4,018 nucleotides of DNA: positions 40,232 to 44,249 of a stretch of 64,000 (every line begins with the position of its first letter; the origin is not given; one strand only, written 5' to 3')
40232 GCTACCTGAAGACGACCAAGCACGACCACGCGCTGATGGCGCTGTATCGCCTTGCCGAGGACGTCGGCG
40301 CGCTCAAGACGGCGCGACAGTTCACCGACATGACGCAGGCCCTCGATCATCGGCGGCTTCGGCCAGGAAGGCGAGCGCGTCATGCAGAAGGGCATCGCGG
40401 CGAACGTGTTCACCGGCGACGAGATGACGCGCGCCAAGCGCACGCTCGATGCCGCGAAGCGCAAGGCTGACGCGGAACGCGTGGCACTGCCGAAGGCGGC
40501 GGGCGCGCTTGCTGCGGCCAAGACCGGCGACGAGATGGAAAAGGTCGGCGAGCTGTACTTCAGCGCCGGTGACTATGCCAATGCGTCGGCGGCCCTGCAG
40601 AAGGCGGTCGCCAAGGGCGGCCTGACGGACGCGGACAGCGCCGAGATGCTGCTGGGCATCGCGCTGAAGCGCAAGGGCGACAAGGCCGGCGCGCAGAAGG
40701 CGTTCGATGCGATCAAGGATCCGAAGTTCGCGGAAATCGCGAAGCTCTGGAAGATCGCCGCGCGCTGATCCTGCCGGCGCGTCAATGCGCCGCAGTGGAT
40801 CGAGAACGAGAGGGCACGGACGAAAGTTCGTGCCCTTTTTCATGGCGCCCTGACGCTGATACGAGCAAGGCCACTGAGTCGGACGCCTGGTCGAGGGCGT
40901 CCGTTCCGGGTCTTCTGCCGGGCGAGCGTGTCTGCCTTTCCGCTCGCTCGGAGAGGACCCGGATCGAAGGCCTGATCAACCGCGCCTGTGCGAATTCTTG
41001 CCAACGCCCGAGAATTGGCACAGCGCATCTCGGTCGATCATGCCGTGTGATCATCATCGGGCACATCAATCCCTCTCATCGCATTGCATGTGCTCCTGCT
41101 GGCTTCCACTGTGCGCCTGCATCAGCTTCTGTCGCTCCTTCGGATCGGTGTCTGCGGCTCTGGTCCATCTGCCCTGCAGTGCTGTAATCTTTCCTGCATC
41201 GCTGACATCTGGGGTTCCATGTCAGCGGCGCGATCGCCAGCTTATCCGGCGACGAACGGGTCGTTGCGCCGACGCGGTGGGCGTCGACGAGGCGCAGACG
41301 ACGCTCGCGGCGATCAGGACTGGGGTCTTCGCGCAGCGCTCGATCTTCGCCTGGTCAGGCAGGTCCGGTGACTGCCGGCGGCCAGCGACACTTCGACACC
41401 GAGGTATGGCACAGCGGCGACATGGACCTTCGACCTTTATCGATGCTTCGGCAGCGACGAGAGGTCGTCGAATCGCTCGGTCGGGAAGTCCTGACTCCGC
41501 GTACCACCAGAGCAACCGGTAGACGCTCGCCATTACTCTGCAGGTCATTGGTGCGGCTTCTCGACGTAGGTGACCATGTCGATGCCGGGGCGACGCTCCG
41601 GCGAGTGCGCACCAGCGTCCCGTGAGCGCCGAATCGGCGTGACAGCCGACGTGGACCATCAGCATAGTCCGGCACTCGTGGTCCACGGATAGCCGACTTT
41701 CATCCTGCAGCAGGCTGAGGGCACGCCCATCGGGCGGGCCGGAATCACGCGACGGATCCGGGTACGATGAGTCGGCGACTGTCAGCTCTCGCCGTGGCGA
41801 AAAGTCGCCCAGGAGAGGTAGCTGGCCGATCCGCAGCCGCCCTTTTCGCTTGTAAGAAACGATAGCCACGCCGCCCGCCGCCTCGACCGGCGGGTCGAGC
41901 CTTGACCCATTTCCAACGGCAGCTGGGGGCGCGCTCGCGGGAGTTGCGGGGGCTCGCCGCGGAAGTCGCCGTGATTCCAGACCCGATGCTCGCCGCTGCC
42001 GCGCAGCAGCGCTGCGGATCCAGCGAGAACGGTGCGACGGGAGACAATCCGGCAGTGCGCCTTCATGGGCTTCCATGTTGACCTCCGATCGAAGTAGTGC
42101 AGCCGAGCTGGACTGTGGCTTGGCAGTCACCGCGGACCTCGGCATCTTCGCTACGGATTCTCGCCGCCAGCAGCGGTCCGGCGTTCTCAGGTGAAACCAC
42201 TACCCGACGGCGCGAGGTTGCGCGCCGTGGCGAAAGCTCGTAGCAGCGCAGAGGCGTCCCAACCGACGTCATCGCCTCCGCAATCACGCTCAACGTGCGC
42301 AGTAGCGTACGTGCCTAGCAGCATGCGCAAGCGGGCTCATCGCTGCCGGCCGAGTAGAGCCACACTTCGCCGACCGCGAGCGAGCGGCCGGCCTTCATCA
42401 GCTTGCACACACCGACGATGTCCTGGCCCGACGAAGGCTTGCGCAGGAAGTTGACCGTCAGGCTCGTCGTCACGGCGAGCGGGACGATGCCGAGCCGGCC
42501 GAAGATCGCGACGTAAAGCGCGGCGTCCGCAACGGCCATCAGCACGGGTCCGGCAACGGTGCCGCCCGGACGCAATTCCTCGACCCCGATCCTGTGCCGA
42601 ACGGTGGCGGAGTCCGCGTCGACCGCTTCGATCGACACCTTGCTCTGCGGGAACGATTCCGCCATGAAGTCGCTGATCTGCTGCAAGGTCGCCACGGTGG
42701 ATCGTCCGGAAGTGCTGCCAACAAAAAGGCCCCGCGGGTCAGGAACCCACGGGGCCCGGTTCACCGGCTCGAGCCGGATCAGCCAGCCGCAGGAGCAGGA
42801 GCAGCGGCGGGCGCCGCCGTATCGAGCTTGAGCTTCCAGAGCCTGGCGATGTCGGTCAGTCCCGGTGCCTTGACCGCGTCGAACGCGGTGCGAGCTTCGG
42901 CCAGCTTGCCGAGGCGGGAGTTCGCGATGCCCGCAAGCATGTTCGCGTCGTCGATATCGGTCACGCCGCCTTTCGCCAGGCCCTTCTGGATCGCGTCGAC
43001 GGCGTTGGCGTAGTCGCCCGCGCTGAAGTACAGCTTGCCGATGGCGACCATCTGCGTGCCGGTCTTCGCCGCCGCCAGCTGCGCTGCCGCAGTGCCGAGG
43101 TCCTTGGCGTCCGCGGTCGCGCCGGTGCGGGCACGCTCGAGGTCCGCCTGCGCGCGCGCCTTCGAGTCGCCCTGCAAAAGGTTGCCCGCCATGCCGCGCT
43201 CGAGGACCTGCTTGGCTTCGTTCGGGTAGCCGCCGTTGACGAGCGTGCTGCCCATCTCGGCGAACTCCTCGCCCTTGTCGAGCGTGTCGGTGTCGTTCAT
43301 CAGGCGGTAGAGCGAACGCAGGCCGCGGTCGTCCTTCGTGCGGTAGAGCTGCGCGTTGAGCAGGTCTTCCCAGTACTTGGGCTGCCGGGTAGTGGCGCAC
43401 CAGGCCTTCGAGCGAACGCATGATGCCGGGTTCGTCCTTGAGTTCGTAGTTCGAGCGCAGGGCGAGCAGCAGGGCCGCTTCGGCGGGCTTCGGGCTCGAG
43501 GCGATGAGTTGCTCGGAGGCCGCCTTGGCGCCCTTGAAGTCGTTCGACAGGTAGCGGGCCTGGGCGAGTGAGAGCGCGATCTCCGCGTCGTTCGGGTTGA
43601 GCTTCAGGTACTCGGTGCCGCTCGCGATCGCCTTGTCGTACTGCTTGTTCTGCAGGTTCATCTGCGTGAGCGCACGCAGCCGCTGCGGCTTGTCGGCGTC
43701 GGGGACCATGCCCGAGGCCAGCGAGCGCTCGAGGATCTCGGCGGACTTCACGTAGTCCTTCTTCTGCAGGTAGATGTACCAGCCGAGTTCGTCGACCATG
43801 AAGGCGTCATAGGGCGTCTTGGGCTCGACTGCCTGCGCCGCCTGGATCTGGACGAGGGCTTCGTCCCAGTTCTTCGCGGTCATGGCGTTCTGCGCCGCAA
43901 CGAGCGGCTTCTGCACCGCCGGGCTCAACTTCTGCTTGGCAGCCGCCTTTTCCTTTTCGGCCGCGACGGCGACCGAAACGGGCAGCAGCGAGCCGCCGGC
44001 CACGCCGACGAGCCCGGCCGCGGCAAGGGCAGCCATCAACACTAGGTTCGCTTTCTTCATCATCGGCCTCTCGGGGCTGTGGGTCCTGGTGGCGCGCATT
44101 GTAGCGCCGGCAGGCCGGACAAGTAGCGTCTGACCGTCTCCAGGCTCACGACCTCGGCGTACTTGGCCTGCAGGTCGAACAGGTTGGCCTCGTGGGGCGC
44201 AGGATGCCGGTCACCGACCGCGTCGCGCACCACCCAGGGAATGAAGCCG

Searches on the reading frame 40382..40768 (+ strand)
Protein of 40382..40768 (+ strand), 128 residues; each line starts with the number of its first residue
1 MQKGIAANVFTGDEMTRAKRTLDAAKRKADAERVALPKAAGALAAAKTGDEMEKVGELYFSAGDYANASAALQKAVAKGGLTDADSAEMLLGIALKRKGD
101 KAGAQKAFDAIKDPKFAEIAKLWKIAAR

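Call 45: search_protein_families(library=pfam, proteins=[window:40382-40768:+], max_evalue=0.01)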
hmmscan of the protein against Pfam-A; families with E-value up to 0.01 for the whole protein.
window:40382-40768:+ (128 aa): 7 families
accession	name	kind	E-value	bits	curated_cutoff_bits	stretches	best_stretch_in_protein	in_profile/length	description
PF07719.23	TPR_2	-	2.9e-05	24.3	27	0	55-77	7-29/34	Tetratricopeptide repeat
PF13432.12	TPR_16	-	0.00021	22.1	32.7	1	56-112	4-58/65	Tetratricopeptide repeat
PF13181.12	TPR_8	-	0.0013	19.2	25.7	0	56-76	8-28/34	Tetratricopeptide repeat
PF13174.12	TPR_6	-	0.002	19.1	26.3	0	54-77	5-28/33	Tetratricopeptide repeat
PF13428.12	TPR_14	-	0.0042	18.1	23.5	0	56-80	8-32/44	Tetratricopeptide repeat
PF00515.34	TPR_1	-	0.0068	16.6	27.8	0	56-76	8-28/34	Tetratricopeptide repeat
PF22256.2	BDI_1685-like_C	-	0.0069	16.7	27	1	51-116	47-110/192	BDI_1685-like, C-terminal domain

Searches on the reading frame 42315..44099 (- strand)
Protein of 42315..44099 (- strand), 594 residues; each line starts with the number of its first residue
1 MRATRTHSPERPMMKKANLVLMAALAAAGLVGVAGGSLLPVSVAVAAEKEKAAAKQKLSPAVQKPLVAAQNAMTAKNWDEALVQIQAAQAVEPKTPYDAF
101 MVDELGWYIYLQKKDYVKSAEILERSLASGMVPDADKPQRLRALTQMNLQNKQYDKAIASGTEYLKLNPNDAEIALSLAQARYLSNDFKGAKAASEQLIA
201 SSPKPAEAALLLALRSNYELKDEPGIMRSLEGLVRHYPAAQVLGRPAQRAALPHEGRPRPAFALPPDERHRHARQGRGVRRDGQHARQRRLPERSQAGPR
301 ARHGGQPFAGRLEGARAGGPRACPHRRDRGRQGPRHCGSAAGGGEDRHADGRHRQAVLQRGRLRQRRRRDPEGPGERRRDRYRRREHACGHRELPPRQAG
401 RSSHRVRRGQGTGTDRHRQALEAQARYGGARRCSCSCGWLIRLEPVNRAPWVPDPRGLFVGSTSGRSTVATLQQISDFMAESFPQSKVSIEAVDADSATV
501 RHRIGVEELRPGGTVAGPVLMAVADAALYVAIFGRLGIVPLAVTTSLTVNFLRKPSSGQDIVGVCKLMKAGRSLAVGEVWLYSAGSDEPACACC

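Call 45: search_protein_families(library=pfam, proteins=[window:42315-44099:-], max_evalue=0.01)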
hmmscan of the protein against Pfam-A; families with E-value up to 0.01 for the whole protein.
window:42315-44099:- (594 aa): 11 families
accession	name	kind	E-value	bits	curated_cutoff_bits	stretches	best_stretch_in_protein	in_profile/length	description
PF03061.28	4HBT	-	8.9e-10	39.2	20.6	1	512-587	1-76/79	Thioesterase superfamily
PF14559.12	TPR_19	-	2.4e-06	28.2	25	1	149-213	2-66/68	Tetratricopeptide repeat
PF12895.13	ANAPC3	-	3.5e-05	24.4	27.2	1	150-221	1-70/82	Anaphase-promoting complex, cyclosome, subunit 3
PF23914.1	TPR_CcmH_CycH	-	4.5e-05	23.8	42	1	144-216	56-131/158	Cytochrome c-type biogenesis protein H TPR domain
PF13512.12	TPR_18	-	0.00036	21.1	21.9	0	66-159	14-107/145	Tetratricopeptide repeat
PF13432.12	TPR_16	-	0.00064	20.6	32.7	0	150-191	9-50/65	Tetratricopeptide repeat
PF13428.12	TPR_14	-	0.00072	20.4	23.5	0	140-181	3-44/44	Tetratricopeptide repeat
PF13371.12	TPR_9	-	0.0013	19.1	35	1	149-213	6-70/73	Tetratricopeptide repeat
PF25060.1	ARM_TT21_2nd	-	0.0027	17.7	27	1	169-213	219-263/270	Tetratricopeptide repeat protein 21 second ARM domain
PF07719.23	TPR_2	-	0.0052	17.3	27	0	149-171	12-34/34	Tetratricopeptide repeat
PF20789.3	4HBT_3C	-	0.0079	16.8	24.1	0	482-579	29-123/140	Acyl-CoA thioesterase C-terminal domain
